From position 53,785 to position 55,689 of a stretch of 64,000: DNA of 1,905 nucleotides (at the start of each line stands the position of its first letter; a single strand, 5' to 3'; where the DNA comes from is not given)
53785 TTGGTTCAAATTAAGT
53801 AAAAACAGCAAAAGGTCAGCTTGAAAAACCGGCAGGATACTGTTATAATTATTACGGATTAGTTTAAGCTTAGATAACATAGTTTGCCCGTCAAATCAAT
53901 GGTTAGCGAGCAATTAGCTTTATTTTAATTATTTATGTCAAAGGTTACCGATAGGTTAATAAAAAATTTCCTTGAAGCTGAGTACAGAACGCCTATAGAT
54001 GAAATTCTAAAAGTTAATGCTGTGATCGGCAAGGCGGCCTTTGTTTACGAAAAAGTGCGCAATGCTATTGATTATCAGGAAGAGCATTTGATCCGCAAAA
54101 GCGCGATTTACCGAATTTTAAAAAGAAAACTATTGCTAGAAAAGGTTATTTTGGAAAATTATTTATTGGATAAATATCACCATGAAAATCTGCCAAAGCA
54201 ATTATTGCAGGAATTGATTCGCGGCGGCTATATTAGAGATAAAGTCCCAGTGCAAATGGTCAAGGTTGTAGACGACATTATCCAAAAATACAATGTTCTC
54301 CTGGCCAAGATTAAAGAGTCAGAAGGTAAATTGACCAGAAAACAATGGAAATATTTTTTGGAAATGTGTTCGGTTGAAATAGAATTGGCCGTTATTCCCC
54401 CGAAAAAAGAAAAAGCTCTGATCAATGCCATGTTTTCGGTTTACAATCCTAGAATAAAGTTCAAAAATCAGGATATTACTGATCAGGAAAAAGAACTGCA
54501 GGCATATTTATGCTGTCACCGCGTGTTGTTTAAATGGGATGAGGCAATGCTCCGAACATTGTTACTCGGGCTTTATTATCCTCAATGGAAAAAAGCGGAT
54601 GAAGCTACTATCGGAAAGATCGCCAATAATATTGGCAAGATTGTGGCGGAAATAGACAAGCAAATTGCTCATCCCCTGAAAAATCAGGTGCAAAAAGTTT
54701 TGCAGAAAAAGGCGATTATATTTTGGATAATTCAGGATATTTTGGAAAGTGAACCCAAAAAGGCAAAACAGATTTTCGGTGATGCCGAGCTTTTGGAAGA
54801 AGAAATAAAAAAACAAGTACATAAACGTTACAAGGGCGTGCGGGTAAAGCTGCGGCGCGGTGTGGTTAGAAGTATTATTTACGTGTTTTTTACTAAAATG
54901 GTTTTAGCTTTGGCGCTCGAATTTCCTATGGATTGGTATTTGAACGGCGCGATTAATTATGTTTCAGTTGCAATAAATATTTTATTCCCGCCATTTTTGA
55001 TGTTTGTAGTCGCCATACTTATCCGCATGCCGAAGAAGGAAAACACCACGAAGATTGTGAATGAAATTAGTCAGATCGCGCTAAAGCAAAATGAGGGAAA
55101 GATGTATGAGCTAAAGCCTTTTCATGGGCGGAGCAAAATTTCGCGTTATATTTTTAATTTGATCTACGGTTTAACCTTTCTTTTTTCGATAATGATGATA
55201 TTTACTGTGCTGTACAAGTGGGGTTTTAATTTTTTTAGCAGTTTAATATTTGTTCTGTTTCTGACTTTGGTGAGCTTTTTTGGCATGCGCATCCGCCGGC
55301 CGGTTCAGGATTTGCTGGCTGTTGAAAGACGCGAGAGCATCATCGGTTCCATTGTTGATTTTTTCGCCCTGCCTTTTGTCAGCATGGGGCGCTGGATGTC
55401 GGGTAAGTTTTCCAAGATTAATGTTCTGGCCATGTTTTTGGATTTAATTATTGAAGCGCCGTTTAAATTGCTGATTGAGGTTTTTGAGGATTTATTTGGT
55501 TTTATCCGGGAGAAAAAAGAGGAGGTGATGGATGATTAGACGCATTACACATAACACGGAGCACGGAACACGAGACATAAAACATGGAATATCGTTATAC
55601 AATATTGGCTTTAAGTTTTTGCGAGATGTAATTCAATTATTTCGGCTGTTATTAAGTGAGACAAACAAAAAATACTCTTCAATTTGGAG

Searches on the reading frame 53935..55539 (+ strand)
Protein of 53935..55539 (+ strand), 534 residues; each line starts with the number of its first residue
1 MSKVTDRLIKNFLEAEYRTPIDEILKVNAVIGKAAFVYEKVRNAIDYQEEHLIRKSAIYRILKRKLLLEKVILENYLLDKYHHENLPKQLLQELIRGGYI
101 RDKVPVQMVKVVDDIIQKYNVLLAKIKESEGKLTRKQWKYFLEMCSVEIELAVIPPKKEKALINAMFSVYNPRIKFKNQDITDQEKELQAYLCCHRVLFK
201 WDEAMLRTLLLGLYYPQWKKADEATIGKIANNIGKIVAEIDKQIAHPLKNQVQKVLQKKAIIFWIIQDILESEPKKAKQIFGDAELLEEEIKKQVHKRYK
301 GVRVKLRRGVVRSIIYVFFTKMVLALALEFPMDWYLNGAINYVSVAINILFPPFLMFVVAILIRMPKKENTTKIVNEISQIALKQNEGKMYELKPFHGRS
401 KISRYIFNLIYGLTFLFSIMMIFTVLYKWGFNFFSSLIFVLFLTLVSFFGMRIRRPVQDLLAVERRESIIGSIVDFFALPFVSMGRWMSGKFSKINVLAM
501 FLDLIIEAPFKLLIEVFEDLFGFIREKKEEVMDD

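Call 9: search_protein_families(library=pfam, max_evalue=0.1, proteins=[window:53935-55539:+])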
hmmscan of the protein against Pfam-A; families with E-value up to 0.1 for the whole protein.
window:53935-55539:+ (534 aa): 0 families

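Call 52: find_encoding_contigs(protein=window:53935-55539:+, flank=10000, max_places=8)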
Protein window:53935-55539:+ (534 aa): 7 contigs read that carry it; 6 places shown.
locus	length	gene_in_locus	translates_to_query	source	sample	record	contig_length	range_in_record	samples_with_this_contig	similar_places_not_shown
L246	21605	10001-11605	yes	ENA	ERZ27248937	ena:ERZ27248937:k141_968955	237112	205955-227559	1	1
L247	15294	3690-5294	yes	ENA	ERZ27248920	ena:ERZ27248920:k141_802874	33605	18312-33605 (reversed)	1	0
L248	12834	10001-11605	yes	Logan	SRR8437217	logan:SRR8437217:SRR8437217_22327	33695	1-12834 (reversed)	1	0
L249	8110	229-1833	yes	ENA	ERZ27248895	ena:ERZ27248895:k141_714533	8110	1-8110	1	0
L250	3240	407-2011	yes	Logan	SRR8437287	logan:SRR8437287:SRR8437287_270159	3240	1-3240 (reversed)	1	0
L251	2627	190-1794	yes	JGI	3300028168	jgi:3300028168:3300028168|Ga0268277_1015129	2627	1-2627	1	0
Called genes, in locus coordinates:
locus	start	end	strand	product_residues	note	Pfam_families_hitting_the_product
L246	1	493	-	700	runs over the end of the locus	-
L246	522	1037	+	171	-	-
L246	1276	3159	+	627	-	-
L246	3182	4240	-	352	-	PF01757:Acyl_transf_3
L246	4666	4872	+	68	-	-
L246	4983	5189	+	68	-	-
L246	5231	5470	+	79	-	-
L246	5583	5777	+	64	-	-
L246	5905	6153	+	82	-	-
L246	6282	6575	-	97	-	-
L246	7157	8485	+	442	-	PF04087:DUF389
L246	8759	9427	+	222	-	PF11139:SfLAP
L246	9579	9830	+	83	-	PF03144:GTP_EFTU_D2 (weak)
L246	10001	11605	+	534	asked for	-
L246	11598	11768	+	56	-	-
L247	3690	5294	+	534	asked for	-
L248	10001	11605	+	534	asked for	-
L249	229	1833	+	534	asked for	-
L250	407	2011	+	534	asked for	-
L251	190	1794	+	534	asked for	-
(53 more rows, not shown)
